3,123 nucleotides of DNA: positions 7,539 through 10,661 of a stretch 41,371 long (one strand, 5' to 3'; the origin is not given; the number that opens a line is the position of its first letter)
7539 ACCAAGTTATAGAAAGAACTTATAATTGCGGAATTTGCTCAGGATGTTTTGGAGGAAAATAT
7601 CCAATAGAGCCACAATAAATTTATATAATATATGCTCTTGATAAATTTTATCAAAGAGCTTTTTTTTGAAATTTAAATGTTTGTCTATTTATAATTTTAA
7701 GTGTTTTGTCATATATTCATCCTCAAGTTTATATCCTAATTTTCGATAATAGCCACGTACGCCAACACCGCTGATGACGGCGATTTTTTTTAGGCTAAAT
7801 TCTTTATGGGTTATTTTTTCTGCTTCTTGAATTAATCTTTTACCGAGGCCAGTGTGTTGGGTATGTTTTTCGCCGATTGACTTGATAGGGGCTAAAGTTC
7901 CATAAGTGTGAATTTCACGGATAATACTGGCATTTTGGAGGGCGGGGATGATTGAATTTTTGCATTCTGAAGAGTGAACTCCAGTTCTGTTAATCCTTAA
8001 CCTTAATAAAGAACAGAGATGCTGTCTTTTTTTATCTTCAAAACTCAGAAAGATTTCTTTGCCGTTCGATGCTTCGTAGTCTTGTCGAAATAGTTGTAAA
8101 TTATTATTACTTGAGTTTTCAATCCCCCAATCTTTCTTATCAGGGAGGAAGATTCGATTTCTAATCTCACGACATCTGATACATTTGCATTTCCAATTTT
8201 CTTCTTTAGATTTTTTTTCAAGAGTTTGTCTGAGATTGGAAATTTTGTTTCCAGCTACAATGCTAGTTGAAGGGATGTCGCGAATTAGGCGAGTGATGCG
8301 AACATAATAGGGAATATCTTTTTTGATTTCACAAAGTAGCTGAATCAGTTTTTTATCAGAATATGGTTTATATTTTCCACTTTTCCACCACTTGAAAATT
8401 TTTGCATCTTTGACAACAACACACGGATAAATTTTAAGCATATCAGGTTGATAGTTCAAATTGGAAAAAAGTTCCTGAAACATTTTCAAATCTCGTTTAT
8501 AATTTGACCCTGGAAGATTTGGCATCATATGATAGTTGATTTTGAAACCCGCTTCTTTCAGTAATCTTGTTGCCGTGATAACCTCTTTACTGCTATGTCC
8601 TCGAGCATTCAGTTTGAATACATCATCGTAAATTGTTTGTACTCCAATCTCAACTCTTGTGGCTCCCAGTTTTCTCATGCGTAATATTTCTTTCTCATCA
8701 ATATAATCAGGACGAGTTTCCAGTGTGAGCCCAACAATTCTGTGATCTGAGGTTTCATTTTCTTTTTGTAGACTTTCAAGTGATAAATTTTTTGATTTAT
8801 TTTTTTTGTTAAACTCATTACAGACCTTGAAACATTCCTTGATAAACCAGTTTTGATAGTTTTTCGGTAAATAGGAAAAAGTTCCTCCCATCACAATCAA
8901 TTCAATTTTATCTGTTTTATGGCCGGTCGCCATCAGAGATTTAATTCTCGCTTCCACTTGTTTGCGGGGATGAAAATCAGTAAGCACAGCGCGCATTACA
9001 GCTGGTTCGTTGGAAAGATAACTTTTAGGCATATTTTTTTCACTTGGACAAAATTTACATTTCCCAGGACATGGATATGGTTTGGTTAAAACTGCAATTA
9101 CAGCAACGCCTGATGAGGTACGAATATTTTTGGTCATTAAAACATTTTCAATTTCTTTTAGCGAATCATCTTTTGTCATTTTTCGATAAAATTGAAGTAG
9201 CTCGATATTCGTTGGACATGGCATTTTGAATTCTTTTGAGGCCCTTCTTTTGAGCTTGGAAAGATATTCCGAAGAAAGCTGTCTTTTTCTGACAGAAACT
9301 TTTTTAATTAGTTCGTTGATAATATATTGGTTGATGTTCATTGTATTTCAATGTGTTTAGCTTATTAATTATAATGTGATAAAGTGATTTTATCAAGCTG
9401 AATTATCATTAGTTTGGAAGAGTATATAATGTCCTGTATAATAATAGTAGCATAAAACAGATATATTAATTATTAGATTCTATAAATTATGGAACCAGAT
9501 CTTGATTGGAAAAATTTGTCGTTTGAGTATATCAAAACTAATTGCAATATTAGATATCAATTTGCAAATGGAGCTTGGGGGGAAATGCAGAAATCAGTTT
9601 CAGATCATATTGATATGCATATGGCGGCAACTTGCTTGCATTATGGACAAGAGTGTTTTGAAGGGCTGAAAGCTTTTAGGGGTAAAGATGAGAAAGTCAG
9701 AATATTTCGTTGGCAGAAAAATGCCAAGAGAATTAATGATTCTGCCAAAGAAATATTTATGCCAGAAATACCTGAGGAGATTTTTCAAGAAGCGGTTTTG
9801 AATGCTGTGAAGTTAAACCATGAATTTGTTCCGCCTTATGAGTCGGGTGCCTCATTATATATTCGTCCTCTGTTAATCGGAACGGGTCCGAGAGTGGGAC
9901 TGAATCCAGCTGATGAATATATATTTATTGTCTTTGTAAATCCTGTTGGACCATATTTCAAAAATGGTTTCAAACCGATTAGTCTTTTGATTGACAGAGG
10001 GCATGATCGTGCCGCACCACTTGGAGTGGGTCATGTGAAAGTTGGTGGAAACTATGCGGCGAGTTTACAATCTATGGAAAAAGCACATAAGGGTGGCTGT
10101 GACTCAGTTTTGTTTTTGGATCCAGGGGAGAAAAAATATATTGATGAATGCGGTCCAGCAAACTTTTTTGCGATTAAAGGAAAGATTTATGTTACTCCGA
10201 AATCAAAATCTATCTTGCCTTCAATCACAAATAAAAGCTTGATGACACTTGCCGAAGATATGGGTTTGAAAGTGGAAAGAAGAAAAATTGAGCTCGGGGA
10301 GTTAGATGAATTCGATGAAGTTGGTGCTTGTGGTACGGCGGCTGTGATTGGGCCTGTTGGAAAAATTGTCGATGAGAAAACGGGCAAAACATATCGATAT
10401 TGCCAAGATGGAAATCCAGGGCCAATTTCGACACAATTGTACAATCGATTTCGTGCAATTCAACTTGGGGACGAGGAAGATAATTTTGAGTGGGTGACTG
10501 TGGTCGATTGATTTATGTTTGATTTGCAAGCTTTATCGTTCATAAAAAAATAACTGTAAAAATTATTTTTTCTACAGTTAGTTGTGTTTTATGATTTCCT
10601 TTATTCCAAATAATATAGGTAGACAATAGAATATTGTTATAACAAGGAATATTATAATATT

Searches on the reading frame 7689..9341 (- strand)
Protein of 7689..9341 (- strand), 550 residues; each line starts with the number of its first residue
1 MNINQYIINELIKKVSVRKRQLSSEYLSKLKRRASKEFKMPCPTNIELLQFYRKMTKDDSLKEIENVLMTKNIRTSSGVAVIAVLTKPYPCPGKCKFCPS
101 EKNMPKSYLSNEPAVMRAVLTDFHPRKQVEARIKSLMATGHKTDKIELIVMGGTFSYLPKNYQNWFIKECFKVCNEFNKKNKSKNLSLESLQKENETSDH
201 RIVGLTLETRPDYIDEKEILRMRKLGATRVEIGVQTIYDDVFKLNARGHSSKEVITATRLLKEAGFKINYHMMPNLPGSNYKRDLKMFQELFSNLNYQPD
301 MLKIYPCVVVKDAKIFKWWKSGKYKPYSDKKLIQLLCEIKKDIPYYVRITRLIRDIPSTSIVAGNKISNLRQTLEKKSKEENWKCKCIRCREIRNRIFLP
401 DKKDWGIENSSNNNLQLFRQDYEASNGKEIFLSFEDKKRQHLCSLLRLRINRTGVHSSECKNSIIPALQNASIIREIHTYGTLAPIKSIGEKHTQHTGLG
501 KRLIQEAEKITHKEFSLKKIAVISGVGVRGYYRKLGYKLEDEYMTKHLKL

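Call 7: search_protein_families(library=pfam, proteins=[window:7689-9341:-], max_evalue=0.001)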
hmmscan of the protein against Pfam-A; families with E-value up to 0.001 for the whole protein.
window:7689-9341:- (550 aa): 4 families
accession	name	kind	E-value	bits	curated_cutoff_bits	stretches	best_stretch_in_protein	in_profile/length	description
PF16199.10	Radical_SAM_C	-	5.9e-21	74.8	31.9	1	299-378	1-83/85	Radical_SAM C-terminal domain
PF04055.27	Radical_SAM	-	3.9e-18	66.6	29.5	1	91-282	7-157/166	Radical SAM superfamily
PF23613.1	ELP3_N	-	8.9e-05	22.8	27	1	6-75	7-69/70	ELP3 N-terminal domain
PF13673.13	Acetyltransf_10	-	0.00041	20.8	23.6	0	492-540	61-110/128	Acetyltransferase (GNAT) domain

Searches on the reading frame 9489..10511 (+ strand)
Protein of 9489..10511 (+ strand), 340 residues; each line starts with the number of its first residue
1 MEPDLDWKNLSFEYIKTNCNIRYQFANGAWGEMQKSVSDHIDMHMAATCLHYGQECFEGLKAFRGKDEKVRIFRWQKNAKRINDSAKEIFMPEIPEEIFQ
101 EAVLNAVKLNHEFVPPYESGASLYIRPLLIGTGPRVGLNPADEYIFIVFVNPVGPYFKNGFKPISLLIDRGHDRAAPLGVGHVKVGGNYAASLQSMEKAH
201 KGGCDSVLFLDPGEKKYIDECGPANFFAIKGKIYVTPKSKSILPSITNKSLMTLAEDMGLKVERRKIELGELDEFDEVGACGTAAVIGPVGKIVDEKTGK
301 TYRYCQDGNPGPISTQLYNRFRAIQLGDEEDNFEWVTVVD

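Call 7: search_protein_families(library=pfam, proteins=[window:9489-10511:+], max_evalue=0.001)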
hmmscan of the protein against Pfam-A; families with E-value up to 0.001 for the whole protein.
window:9489-10511:+ (340 aa): 1 family
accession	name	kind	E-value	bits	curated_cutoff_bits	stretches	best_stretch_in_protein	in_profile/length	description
PF01063.24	Aminotran_4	-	2.2e-32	113.1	28.5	1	56-293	2-223/223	Amino-transferase class IV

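Call 43: search_protein_families(library=ncbifam, proteins=[window:9489-10511:+], max_evalue=0.001)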
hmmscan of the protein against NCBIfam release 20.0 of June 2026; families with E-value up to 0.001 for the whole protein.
window:9489-10511:+ (340 aa): 16 families
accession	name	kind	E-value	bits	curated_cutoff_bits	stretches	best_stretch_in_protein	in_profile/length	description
NF009897.0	PRK13357.1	equivalog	5.4e-126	420.1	307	1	4-339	17-357/358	branched-chain amino acid aminotransferase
TIGR01123.1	ilvE_II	equivalog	5.1e-108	360.8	250.05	1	30-338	1-312/313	branched-chain-amino-acid transaminase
NF005146.0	PRK06606.1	equivalog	1.9e-43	148.6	279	1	40-339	20-306/307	branched-chain amino acid transaminase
TIGR01122.1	ilvE_I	equivalog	1.3e-39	136.1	245.55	1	42-339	13-298/298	branched-chain-amino-acid transaminase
NF005726.0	PRK07544.1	equivalog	7.6e-25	87.6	396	1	40-296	24-269/295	branched-chain amino acid aminotransferase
NF006185.0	PRK08320.1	subfamily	5.8e-23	81.5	363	1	50-326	26-284/292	branched-chain amino acid aminotransferase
NF009126.0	PRK12479.1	equivalog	1.5e-13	50.6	518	1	22-324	4-283/299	branched-chain-amino-acid transaminase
NF005209.0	PRK06680.1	subfamily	3.1e-13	49.2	320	1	197-322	161-278/286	D-amino-acid transaminase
NF009896.0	PRK13356.1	equivalog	1.3e-12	47.4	262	1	23-297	9-265/287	branched-chain amino acid aminotransferase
NF005888.0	PRK07849.1-3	equivalog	3.5e-12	45.9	273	1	46-293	32-269/298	aminodeoxychorismate lyase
TIGR01121.1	D_amino_aminoT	equivalog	3.3e-11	42.9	277.45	1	198-322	157-272/276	D-amino-acid transaminase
NF005886.0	PRK07849.1-1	equivalog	5.5e-09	35.7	253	1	188-278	163-252/291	aminodeoxychorismate lyase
TIGR03461.1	pabC_Proteo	equivalog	7e-08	32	176.85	1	202-295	155-247/262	aminodeoxychorismate lyase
NF004761.0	PRK06092.1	equivalog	1.2e-06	28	260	1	206-295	161-249/268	aminodeoxychorismate lyase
NF009066.0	PRK12400.1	equivalog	2.9e-06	26.9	538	1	193-324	159-281/290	D-amino-acid transaminase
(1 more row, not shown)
